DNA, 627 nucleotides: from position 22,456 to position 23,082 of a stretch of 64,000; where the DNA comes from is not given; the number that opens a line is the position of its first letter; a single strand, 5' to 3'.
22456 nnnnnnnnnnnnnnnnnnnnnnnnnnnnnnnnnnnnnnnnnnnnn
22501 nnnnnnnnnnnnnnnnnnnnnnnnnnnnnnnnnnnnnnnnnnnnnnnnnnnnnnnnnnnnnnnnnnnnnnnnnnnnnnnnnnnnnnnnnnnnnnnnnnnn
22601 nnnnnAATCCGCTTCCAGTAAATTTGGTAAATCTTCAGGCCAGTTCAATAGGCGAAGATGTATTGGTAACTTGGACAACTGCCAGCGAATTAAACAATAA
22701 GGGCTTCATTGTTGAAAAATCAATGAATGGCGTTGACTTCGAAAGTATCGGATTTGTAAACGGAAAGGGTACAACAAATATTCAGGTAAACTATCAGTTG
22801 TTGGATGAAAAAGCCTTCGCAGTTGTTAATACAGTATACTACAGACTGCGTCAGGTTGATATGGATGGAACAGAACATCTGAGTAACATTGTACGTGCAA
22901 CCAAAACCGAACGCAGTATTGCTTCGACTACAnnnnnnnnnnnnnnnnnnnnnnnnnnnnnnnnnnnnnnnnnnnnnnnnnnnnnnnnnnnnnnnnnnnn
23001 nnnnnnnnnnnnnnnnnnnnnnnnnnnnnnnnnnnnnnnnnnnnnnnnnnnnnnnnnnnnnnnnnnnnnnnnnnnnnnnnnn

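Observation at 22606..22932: Unnamed ~108-aa module starting NPLPV that immediately precedes the T9SS CTD in all four large secreted proteins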

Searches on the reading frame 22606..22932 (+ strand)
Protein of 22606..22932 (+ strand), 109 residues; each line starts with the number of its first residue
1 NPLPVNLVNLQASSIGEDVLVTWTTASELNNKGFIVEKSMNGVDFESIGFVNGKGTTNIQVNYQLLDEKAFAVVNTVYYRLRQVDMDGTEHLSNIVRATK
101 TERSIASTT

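Call 11: search_solved_structures(query=A1, max_evalue=10, show_alignments=2)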
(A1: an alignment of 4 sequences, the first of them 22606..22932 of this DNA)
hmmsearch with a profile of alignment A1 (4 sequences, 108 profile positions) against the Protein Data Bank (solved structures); distinct sequences matched with E-value up to 10: 1.
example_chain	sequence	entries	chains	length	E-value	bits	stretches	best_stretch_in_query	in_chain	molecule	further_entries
7mfk_A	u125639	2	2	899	2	11.5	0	34-68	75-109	Alpha-N-acetylglucosaminidase family protein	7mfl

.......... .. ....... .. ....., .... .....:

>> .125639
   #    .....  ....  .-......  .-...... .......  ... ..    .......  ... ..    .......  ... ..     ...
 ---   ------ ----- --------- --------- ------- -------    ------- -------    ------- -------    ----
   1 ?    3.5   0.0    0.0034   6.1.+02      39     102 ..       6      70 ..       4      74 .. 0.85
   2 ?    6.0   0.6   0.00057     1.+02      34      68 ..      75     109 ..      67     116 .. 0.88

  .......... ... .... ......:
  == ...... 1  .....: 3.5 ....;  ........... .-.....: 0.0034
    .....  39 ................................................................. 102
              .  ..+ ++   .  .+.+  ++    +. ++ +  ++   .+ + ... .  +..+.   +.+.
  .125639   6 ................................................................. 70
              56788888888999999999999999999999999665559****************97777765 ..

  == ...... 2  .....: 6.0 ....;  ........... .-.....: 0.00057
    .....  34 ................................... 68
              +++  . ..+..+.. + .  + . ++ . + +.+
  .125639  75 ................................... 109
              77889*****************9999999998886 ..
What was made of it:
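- On Pre-CTD Ig-like domain of P. gingivalis gingipains (RgpB IgSF): The profile search of all PDB chain sequences found no hit better than E = 2 (call 11).
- Closest known: Ig-like. Different: No sequence relationship was detected: the profile search of all PDB sequences gave nothing better than E = 2 (call 11).
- Tried and rejected: (2) A profile search of PDB sequences found nothing (call 11).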

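Call 12: find_homologous_proteins(query=A1, max_evalue=0.001)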
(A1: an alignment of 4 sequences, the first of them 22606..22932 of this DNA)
Query A1 (4 sequences) (109 aa, profile of the alignment): 71 proteins with E <= 0.001 among 606 candidates.
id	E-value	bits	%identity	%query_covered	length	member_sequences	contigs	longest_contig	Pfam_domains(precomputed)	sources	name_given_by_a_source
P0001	2.0e-39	152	100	83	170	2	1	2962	PF18962.8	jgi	jgi:hypothetical protein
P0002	7.2e-28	114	41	88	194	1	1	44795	PF18962.8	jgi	jgi:hypothetical protein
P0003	9.5e-27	111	46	86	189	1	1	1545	PF18962.8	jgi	-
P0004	1.1e-25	107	39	96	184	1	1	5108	PF18962.8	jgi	jgi:hypothetical protein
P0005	5.4e-25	105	42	90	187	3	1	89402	PF18962.8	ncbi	ncbi:hypothetical protein GCM10027511_38710 [Hymenobacter humi]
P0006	9.6e-25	104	47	84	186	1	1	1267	PF18962.8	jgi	-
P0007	2.4e-24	103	44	85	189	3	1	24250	PF18962.8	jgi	jgi:hypothetical protein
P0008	2.6e-24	103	42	97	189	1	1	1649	PF18962.8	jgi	jgi:hypothetical protein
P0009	3.3e-24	103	41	86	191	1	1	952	PF18962.8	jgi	jgi:hypothetical protein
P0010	4.8e-24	102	45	88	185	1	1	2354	PF18962.8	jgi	jgi:hypothetical protein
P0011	8.4e-24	101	45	88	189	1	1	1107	PF18962.8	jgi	jgi:hypothetical protein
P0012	8.9e-24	101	46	92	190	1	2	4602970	PF18962.8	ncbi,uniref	ncbi:T9SS type A sorting domain-containing protein [Hymenobacter humi]|uniref:T9SS type A sorting do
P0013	1.6e-23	100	41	88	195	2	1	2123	-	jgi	jgi:hypothetical protein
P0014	3.1e-23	99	41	86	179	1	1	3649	PF18962.8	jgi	jgi:hypothetical protein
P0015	4.1e-23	99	41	93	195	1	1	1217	PF18962.8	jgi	jgi:hypothetical protein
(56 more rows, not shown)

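Call 26: search_protein_representatives(alignment_id=A2)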
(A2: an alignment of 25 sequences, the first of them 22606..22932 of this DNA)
Query: 25 sequences, 105 profile positions. Proteins with E-value up to 0.001 (for the whole library): 135648; up to 1e-10: 100920; up to 1e-30: 3123. The best 150 are listed.
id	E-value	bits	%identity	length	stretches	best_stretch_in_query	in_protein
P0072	2.1e-145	490.4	-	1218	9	3-98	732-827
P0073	2.5e-145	490.1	-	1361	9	4-98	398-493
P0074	8.1e-137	462.8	-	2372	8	3-100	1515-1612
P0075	1.3e-119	407.5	-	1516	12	12-95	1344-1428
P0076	5.9e-118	402.1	-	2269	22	17-96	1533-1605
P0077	1.5e-109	375.1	-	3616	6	13-99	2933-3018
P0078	3.0e-108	371.0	-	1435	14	10-97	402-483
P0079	9.3e-107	366.2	-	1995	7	7-102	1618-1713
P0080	3.9e-105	361.0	-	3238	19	12-100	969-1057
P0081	2.2e-103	355.4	-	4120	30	14-100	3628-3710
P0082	5.8e-102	350.8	-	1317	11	6-95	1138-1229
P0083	7.1e-95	328.0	-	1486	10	7-96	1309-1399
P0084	1.3e-88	307.8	-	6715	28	16-99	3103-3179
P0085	1.8e-88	307.4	-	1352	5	3-97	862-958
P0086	7.6e-88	305.4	-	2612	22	13-97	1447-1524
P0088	6.3e-85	296.0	-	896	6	8-98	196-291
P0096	9.6e-76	266.5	-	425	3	6-98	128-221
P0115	3.8e-65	232.4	-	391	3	4-97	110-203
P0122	1.6e-61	220.8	-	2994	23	3-88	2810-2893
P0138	5.5e-56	203.0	-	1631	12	15-100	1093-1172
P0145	2.9e-54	197.5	-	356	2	4-96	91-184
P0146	3.9e-54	197.0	-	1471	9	7-100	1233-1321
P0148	6.2e-53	193.2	-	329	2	2-101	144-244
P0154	1.1e-50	186.0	-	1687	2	2-102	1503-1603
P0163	9.1e-48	176.6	-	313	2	2-97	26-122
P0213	5.3e-43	161.3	-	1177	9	16-98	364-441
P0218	7.9e-43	160.7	-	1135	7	19-98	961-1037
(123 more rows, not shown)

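Call 27: search_protein_families(library=pfam, proteins=[P0072, P0073, P0088, P0096, P0115, P0145, P0148, P0163], max_evalue=0.01)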
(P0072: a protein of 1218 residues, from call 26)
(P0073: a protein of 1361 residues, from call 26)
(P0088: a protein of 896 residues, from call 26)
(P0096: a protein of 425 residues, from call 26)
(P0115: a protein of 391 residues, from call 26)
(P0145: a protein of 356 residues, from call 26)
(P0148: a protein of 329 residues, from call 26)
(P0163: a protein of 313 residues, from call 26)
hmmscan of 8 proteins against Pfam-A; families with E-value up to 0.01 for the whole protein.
P0072 (1218 aa): 4 families
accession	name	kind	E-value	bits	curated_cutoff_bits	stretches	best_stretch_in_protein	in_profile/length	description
PF13472.12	Lipase_GDSL_2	-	2.8e-12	47.9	32.9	1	33-220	2-178/178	GDSL-like Lipase/Acylhydrolase family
PF00657.28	Lipase_GDSL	-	1.6e-08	35.4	23.6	1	31-224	2-207/208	GDSL-like Lipase/Acylhydrolase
PF18962.6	Por_Secre_tail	-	2.9e-08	34.3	27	1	1151-1212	3-68/75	Secretion system C-terminal sorting domain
PF13585.12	CHU_C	-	0.005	17.4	27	1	1149-1208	7-72/86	CHU_C Type IX secretion signal domain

P0073 (1361 aa): 3 families
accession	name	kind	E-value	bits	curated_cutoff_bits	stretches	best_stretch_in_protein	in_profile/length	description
PF18962.6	Por_Secre_tail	-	7.9e-06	26.5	27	1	1283-1346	2-66/75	Secretion system C-terminal sorting domain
PF12621.13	PHM7_ext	-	0.00049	20.6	22.1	0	411-437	43-69/92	Extracellular tail, of 10TM putative phosphate transporter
PF23457.1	LysM2_NFP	-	0.0065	17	36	0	229-246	26-43/56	NFP LysM2 domain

P0088 (896 aa): 3 families
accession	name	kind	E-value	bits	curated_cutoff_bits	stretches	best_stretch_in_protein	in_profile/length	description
PF01161.25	PBP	-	3.7e-22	79.5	24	1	38-184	2-135/135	Phosphatidylethanolamine-binding protein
PF18962.6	Por_Secre_tail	-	1.1e-07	32.5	27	1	837-882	1-50/75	Secretion system C-terminal sorting domain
PF04708.17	Pox_F16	-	7.7e-05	22.7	30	0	680-722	47-87/215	Poxvirus F16 protein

P0096 (425 aa): 4 families
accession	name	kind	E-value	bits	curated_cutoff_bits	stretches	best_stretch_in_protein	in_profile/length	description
PF18962.6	Por_Secre_tail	-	3.5e-07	30.9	27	1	341-420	2-72/75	Secretion system C-terminal sorting domain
PF22633.2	F5_F8_type_C_2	-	6e-07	30.4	27.8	1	133-184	27-77/91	NedA-like, galactose-binding domain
PF13163.11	DUF3999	-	0.00023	20.9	30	0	135-170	124-159/424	Protein of unknown function (DUF3999)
PF13860.13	FlgD_ig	-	0.0037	17.7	27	0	365-406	23-69/79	FlgD Ig-like domain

P0115 (391 aa): 1 family
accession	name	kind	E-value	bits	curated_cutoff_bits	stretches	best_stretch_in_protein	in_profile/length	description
PF18962.6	Por_Secre_tail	-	3.5e-10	40.5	27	1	317-381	1-69/75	Secretion system C-terminal sorting domain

P0145 (356 aa): 2 families
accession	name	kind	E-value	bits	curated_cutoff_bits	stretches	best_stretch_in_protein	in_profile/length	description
PF16475.10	DUF5052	-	0.00018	21.6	29.4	1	5-53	6-54/199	Domain of unknown function (DUF5052)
PF22633.2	F5_F8_type_C_2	-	0.00059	20.8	27.8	0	104-148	33-77/91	NedA-like, galactose-binding domain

P0148 (329 aa): 1 family
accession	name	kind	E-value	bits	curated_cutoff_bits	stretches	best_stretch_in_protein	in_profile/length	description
PF18962.6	Por_Secre_tail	-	5.6e-12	46.2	27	1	251-327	1-75/75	Secretion system C-terminal sorting domain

P0163 (313 aa): 3 families
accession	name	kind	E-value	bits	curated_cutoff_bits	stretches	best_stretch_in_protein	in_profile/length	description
PF18962.6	Por_Secre_tail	-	2.8e-13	50.4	27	1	235-310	3-74/75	Secretion system C-terminal sorting domain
PF00041.27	fn3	-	6.4e-06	26.7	25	0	131-199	8-61/84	Fibronectin type III domain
PF22633.2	F5_F8_type_C_2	-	7.8e-05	23.7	27.8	1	130-183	25-78/91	NedA-like, galactose-binding domain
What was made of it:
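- On FN3 superfamily (Pfam PF00041 fn3 and relatives): Only the relative P0163 passes (26.7 vs 25 bits; call 27).
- One close relative, P0163, passes the Pfam fn3 cut-off (call 27).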

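Call 32: predict_structure(alignment_id=A2)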
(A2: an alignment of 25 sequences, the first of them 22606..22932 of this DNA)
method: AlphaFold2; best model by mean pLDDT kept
length: 109 residues; sequences in the alignment: 25
mean_pLDDT: 93.9   pTM: 0.84
mean pLDDT of the five models: 93.9, 93.5, 93.3, 91.9, 91.9
residues with pLDDT >= 90: 95; 70-90: 11; 50-70: 3; < 50: 0
segments of 3 or more residues with pLDDT < 50: none
pLDDT, mean of each block of 10 residues (from residue 1): 81 97 96 98 98 96 98 97 96 97 77
secondary structure, 60 per line:
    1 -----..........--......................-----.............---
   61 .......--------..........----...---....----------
elements in order: E6-15 E18-39 E45-57 E61-67 E76-85 E90-92 E96-99
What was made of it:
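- On FN3 superfamily (Pfam PF00041 fn3 and relatives): AF2 model pLDDT 93.9 with seven strands (call 32).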

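Call 35: search_protein_families(library=pfam, proteins=[P0138, P0218, P0122, P0146, P0213], max_evalue=0.001)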
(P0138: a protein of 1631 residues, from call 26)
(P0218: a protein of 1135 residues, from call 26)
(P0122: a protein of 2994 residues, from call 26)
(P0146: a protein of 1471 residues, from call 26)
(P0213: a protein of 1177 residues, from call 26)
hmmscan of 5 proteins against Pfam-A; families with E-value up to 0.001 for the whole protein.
P0138 (1631 aa): 12 families
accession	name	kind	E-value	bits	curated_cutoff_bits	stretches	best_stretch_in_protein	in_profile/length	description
PF00041.27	fn3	-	5.1e-108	353.9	25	12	1452-1534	2-81/84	Fibronectin type III domain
PF02868.21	Peptidase_M4_C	-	4.1e-43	147.5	24.4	1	342-516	1-164/165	Thermolysin metallopeptidase, alpha-helical domain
PF01447.24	Peptidase_M4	-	1.4e-25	90.9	22.4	1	219-339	29-145/145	Thermolysin metallopeptidase, catalytic domain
PF21200.3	Glyco_hydro_39_C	-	7.2e-18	65.2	27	0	627-701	2-79/89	Alpha-L-iduronidase C-terminal domain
PF25788.1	Ig_Rha78A_N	-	2.8e-17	63.3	27.4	0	1128-1170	58-101/105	Rha78A-like, N-terminal immunoglobulin domain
PF16656.11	Pur_ac_phosph_N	-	6.7e-15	55.9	30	0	533-601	6-82/93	Purple acid Phosphatase, N-terminal domain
PF05848.17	CtsR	-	9.5e-12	45.1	23.1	0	1369-1402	35-68/72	CtsR N-terminal HTH domain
PF22633.2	F5_F8_type_C_2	-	2.2e-09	38.3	27.8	0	728-772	33-77/91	NedA-like, galactose-binding domain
PF25059.1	FN3_DSCAM-DSCAML_C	-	2.8e-09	37.6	39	0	1469-1538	12-82/89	DSCAM/DSCAML C-terminal Fn3-like domain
PF03413.25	PepSY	-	1.8e-08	35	24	1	105-164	1-59/60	Peptidase propeptide and YPEB domain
PF25814.1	fn3_SORL1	-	7e-08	32.8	27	0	1176-1234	4-57/90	SORL1-like, fn3 domain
PF15983.10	DUF4767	-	1.5e-07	32.3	27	0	1174-1206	41-77/139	Domain of unknown function (DUF4767)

P0218 (1135 aa): 9 families
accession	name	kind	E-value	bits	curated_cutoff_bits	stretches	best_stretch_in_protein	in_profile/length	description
PF00041.27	fn3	-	2.9e-45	152.8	25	6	853-937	2-82/84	Fibronectin type III domain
PF16655.11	PhoD_N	-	2.4e-16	60.5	30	0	520-555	49-84/90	PhoD-like phosphatase, N-terminal domain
PF16656.11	Pur_ac_phosph_N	-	6.6e-15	55.9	30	1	671-753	6-93/93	Purple acid Phosphatase, N-terminal domain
PF24489.1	Ig_J_second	-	3e-14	53.4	27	0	625-650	59-84/105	Tip attachment protein J second Ig-like domain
PF25788.1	Ig_Rha78A_N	-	3.4e-13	50.2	27.4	0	709-752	56-100/105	Rha78A-like, N-terminal immunoglobulin domain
PF25059.1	FN3_DSCAM-DSCAML_C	-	3.1e-12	47.1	39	0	774-846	8-81/89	DSCAM/DSCAML C-terminal Fn3-like domain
PF21605.3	CRLF2-like_D2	-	6.8e-07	29.7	27.3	0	851-925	1-71/94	Cytokine receptor-like factor 2-like, D2 domain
PF22633.2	F5_F8_type_C_2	-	4.5e-06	27.6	27.8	0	679-727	33-84/91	NedA-like, galactose-binding domain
PF21200.3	Glyco_hydro_39_C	-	5.7e-05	23.8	27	0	857-925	3-73/89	Alpha-L-iduronidase C-terminal domain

P0122 (2994 aa): 6 families
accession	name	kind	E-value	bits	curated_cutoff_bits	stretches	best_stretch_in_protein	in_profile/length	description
PF00041.27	fn3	-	2.1e-193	627.5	25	21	2452-2535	1-82/84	Fibronectin type III domain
PF25059.1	FN3_DSCAM-DSCAML_C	-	8.3e-40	135.5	39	1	1929-1991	12-73/89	DSCAM/DSCAML C-terminal Fn3-like domain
PF16656.11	Pur_ac_phosph_N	-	8.5e-19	68.4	30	0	1283-1359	11-87/93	Purple acid Phosphatase, N-terminal domain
PF01108.23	Tissue_fac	-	1.9e-15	57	27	0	2623-2709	15-105/107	Tissue factor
PF22633.2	F5_F8_type_C_2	-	3e-15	57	27.8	0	2376-2428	34-88/91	NedA-like, galactose-binding domain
PF21605.3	CRLF2-like_D2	-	1.8e-07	31.6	27.3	0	22-104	1-80/94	Cytokine receptor-like factor 2-like, D2 domain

P0146 (1471 aa): 16 families
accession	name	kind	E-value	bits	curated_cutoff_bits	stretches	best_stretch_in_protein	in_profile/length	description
PF00041.27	fn3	-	2.3e-55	185.2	25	6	1326-1408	2-82/84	Fibronectin type III domain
PF09118.17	GO-like_E_set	-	1.5e-21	77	25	1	465-558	1-100/100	Galactose oxidase-like, Early set domain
PF24489.1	Ig_J_second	-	1.1e-18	67.6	27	1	1178-1223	46-92/105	Tip attachment protein J second Ig-like domain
PF16656.11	Pur_ac_phosph_N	-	3.6e-17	63.1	30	1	952-1034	5-87/93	Purple acid Phosphatase, N-terminal domain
PF25059.1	FN3_DSCAM-DSCAML_C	-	3e-12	47.1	39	0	975-1032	21-73/89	DSCAM/DSCAML C-terminal Fn3-like domain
PF25788.1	Ig_Rha78A_N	-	5e-12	46.4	27.4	0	1147-1224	15-100/105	Rha78A-like, N-terminal immunoglobulin domain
PF16655.11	PhoD_N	-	6.5e-12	46.3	30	0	1000-1026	55-81/90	PhoD-like phosphatase, N-terminal domain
PF07250.17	Glyoxal_oxid_N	-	3.8e-11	43.1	37.5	1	146-284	49-183/243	Glyoxal oxidase N-terminus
PF21200.3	Glyco_hydro_39_C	-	3.7e-10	40.5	27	0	1140-1216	1-79/89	Alpha-L-iduronidase C-terminal domain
PF13964.12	Kelch_6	-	1.1e-09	38.3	25.3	1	376-427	4-50/50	Kelch motif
PF01344.31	Kelch_1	-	4.3e-08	33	20.1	1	382-423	10-45/46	Kelch motif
PF13418.12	Kelch_4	-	5.5e-08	33.1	21.6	1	372-423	1-47/49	Galactose oxidase, central domain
PF21605.3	CRLF2-like_D2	-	5.7e-05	23.6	27.3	0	1324-1395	1-70/94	Cytokine receptor-like factor 2-like, D2 domain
PF25814.1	fn3_SORL1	-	0.00015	22.1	27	0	1326-1394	4-71/90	SORL1-like, fn3 domain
PF01108.23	Tissue_fac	-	0.00015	22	27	0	945-1031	20-106/107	Tissue factor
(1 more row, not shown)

P0213 (1177 aa): 11 families
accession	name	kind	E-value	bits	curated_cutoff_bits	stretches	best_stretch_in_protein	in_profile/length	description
PF00041.27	fn3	-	1.6e-68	227.3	25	8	541-627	2-83/84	Fibronectin type III domain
PF24489.1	Ig_J_second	-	1.7e-29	102.4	27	1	398-440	50-93/105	Tip attachment protein J second Ig-like domain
PF16656.11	Pur_ac_phosph_N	-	2.8e-23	82.7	30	1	356-441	5-93/93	Purple acid Phosphatase, N-terminal domain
PF25059.1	FN3_DSCAM-DSCAML_C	-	9.3e-17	61.6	39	0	747-824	13-89/89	DSCAM/DSCAML C-terminal Fn3-like domain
PF16655.11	PhoD_N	-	3.4e-16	60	30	0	971-989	64-78/90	PhoD-like phosphatase, N-terminal domain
PF25788.1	Ig_Rha78A_N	-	1.9e-13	51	27.4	0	549-631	14-103/105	Rha78A-like, N-terminal immunoglobulin domain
PF21605.3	CRLF2-like_D2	-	1.3e-12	48.1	27.3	0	915-986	1-70/94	Cytokine receptor-like factor 2-like, D2 domain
PF00657.28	Lipase_GDSL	-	8.6e-07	29.7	23.6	1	31-242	1-206/208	GDSL-like Lipase/Acylhydrolase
PF13472.12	Lipase_GDSL_2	-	1.6e-06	29.2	32.9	1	34-238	2-177/178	GDSL-like Lipase/Acylhydrolase family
PF21200.3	Glyco_hydro_39_C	-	3.8e-05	24.4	27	0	362-434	8-82/89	Alpha-L-iduronidase C-terminal domain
PF06486.16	DUF1093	-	8.7e-05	23.5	26.3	0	394-431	9-45/81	Protein of unknown function (DUF1093)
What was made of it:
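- On Carbohydrate-binding modules / F5_F8 type C-like lectin domains: The same models cross-hit ordinary FN3 repeats (call 35).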

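Call 36: fold_search(model_id=the predicted structure, library=pdb)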
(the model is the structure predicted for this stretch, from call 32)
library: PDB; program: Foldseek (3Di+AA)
matches with E <= 10: 1862; with E <= 0.001: 2
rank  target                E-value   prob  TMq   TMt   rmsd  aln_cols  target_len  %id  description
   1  5z06_B                4.1e-04  1.00  0.60  0.11   3.8       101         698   19  Crystal structure of beta-1,2-glucanase from Parabacteroides distasonis (released 2018-05-30)
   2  5g56                  5.1e-04  1.00  0.60  0.11   4.1       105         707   19  THE TETRA-MODULAR CELLULOSOMAL ARABINOXYLANASE CtXyl5A STRUCTURE AS REVEALED BY X-RAY CRYSTALLOGRAPHY (released 2016-06-29)
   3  4u49_A                1.0e-03  1.00  0.56  0.21   6.0        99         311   16  Crystal structure of Pectate Lyase Pel3 from Pectobacterium carotovorum with two monomers in the A.U (released 2015-08-05)
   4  1va9_MODEL_1_A        1.3e-03  1.00  0.60  0.55   3.9       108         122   18  Solution structure of the second FNIII domain of DSCAML1 protein (released 2005-02-22)
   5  7t77_L                1.3e-03  1.00  0.54  0.54   7.9       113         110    9  HIV-1 Envelope ApexGT3.N130 in complex with PG9 Fab (released 2022-09-28)
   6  1x5z_MODEL_1_A        1.4e-03  1.00  0.55  0.53   4.1       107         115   20  Solution structure of the fibronectin type-III domain of human protein tyrosine phosphatase, receptor type, D  (released 2005-11-17)
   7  5z7a_A                2.2e-03  1.00  0.47  0.48   4.8       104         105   15  Crystal structure of NDP52 SKICH region (released 2019-01-02)
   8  2w0l_A                2.4e-03  1.00  0.56  0.55   7.1       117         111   12  CRYSTAL STRUCTURE OF THE MUTANT H8P FROM THE RECOMBINANT VARIABLE DOMAIN 6JAL2 (released 2009-11-17)
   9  3mpc_A                2.5e-03  1.00  0.59  0.66   3.9       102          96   20  The crystal structure of a Fn3-like protein from Clostridium thermocellum (released 2010-08-11)
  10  9dlf_A                2.5e-03  1.00  0.60  0.60   6.2       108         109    9  Arabinosyltransferase AftB in complex with Fab_B3 (released 2025-06-25)
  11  8df2_A                2.7e-03  1.00  0.63  0.22   3.4       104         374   12  The structure of the 'ALT' construct of the Amuc_1438 glycopeptidase (released 2022-08-31)
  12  7l2d_L                2.7e-03  1.00  0.50  0.50   8.1       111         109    9  Cryo-EM structure of NTD-directed neutralizing antibody 1-87 in complex with prefusion SARS-CoV-2 spike glycoprotein (released 2021-03-24)
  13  1ktj_A                2.7e-03  1.00  0.51  0.45   5.1       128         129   12  X-ray Structure Of Der P 2, The Major House Dust Mite Allergen (released 2002-05-15)
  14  8df2_C                2.8e-03  1.00  0.63  0.22   3.4       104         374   12  The structure of the 'ALT' construct of the Amuc_1438 glycopeptidase (released 2022-08-31)
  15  6z2p_A                2.8e-03  1.00  0.57  0.21   4.0       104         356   16  Crystal structure of catalytic inactive OgpA from Akkermansia muciniphila in complex with an O-glycopeptide (glycodros (released 2020-09-30)
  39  2ic2_A                5.0e-03  1.00  0.56  0.59   5.6       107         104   16  Crystal Structure of the First FNIII Domain of Ihog (released 2006-10-24)
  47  2ic2_B                5.6e-03  1.00  0.53  0.51   5.6       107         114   16  Crystal Structure of the First FNIII Domain of Ihog (released 2006-10-24)
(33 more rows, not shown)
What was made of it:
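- On FN3 superfamily (Pfam PF00041 fn3 and relatives): Foldseek PDB top hits include FN3 modules 5g56, 4u49, 1va9, 1x5z, 3mpc and 2ic2 at TM about 0.55-0.60 (call 36).
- Top fold matches include FN3 modules of glycoside hydrolases and pectate lyase (call 36).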
